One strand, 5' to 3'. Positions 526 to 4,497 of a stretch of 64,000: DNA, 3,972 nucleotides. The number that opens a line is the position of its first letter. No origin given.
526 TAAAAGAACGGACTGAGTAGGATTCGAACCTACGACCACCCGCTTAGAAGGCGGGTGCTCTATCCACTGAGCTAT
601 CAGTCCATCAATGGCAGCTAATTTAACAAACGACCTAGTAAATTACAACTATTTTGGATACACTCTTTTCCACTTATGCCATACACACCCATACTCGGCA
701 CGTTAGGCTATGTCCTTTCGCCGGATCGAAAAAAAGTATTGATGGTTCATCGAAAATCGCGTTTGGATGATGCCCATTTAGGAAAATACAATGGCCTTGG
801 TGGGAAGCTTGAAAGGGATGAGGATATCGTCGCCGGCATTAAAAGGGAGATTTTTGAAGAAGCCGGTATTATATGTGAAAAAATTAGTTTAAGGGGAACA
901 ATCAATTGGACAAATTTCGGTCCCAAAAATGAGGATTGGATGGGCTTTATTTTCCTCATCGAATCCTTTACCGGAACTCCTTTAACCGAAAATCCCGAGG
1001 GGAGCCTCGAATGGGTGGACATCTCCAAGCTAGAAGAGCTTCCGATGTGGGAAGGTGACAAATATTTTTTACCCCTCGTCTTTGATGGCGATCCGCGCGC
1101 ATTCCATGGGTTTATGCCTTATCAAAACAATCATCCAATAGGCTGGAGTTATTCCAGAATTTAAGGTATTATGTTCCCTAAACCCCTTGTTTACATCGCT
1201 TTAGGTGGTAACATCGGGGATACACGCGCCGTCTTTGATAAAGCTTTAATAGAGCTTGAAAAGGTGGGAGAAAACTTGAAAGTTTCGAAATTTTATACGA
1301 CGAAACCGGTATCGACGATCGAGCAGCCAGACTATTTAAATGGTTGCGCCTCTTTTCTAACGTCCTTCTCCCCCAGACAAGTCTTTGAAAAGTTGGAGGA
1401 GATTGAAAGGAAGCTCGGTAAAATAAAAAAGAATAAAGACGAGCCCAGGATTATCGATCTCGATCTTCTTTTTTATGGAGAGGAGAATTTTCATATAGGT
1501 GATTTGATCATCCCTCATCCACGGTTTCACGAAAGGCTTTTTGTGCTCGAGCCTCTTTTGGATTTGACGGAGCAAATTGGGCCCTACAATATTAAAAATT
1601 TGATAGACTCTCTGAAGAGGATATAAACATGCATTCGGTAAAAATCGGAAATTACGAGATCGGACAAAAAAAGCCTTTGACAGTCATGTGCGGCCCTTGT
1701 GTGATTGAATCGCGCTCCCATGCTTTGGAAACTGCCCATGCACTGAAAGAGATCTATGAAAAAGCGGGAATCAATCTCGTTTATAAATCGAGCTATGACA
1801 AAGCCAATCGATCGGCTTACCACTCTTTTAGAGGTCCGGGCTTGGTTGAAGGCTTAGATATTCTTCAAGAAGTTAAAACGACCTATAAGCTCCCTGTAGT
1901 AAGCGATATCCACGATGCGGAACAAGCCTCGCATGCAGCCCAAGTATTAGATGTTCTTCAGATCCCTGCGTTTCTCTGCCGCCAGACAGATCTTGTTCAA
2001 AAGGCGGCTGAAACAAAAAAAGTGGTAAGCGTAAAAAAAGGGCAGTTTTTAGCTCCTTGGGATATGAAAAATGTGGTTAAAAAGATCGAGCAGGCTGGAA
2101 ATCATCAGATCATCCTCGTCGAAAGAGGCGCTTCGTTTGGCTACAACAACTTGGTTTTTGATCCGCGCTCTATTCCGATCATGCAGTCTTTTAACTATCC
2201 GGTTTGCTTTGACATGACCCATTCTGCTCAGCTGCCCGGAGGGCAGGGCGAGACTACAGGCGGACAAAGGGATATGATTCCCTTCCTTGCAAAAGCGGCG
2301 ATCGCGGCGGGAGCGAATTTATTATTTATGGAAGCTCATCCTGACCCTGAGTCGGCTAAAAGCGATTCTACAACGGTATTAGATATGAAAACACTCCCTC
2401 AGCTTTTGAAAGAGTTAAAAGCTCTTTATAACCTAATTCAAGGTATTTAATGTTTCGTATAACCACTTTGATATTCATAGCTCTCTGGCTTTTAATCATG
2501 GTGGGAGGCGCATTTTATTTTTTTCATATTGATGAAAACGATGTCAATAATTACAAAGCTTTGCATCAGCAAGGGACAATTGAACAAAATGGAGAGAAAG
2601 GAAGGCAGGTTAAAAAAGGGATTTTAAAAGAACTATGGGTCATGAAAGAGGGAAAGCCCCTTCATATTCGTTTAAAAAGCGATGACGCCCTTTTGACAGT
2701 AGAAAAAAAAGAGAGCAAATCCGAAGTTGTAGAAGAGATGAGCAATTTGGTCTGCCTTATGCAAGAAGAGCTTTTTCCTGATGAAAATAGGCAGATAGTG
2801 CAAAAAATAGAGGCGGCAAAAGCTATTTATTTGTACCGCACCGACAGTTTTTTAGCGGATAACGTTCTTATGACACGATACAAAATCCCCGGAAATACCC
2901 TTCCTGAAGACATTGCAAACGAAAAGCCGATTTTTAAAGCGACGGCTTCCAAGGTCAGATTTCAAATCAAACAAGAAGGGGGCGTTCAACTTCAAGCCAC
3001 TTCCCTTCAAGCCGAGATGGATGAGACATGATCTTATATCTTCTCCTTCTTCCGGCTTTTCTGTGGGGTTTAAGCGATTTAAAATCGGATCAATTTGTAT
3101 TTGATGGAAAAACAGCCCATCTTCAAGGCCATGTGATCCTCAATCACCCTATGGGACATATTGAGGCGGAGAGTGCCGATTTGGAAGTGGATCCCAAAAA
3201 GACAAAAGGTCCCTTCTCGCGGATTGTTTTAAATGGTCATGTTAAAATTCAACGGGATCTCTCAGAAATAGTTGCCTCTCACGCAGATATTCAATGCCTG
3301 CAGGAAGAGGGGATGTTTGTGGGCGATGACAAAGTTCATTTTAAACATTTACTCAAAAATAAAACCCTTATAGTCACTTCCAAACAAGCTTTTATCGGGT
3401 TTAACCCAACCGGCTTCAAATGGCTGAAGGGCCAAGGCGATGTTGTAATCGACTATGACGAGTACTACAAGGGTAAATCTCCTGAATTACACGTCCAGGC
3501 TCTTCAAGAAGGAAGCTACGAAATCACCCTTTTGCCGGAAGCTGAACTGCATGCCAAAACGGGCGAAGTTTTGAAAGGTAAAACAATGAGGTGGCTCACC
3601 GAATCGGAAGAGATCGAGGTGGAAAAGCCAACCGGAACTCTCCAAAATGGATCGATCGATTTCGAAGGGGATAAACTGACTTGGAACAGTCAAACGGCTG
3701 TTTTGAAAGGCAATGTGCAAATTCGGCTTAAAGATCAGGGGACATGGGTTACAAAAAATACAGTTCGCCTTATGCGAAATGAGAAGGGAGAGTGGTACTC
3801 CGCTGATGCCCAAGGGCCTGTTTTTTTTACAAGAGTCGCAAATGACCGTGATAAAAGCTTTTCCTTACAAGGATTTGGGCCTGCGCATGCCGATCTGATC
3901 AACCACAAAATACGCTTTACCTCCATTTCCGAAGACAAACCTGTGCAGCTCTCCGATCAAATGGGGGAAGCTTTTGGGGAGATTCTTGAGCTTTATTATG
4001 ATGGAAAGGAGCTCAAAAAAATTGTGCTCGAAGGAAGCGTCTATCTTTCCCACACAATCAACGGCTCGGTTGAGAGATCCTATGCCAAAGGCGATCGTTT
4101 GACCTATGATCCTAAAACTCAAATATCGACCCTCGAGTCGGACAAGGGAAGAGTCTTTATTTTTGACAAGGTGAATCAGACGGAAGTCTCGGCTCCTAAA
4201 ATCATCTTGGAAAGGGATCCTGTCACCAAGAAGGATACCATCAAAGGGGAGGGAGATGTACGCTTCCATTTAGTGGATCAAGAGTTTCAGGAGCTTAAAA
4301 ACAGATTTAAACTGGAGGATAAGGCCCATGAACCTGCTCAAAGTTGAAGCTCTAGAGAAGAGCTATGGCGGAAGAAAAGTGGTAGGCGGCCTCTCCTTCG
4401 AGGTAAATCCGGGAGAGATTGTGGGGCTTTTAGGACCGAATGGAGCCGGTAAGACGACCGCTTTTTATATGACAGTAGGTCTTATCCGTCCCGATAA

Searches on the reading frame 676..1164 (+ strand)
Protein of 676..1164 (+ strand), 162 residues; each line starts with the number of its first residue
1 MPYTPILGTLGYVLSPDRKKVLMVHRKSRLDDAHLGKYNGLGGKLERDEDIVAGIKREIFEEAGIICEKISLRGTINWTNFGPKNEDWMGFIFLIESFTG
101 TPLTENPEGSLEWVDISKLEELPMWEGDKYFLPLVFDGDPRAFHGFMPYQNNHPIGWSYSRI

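Call 44: search_protein_families(library=pfam, proteins=[window:676-1164:+])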
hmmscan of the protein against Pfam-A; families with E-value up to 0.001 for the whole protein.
window:676-1164:+ (162 aa): 1 family
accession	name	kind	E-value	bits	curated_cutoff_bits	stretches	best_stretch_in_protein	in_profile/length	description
PF00293.34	NUDIX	-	1.2e-16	61.4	21.1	1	13-134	9-133/134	NUDIX domain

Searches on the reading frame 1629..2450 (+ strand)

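Call 44: search_protein_families(library=pfam, proteins=[window:1629-2450:+])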
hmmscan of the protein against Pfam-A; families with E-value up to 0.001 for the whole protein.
window:1629-2450:+ (273 aa): 1 family
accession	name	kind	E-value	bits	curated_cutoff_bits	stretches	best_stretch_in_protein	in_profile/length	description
PF00793.26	DAHP_synth_1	-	1.6e-71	240.8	25.5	1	9-266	10-264/270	DAHP synthetase I family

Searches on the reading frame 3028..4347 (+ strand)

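Call 44: search_protein_families(library=pfam, proteins=[window:3028-4347:+])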
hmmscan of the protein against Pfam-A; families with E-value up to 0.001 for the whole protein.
window:3028-4347:+ (439 aa): 1 family
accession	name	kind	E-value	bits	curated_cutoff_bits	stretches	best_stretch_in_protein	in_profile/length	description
PF03968.19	LptD_N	-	1.2e-09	38.8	20.4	0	320-396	36-109/113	LptA/(LptD N-terminal domain) LPS transport protein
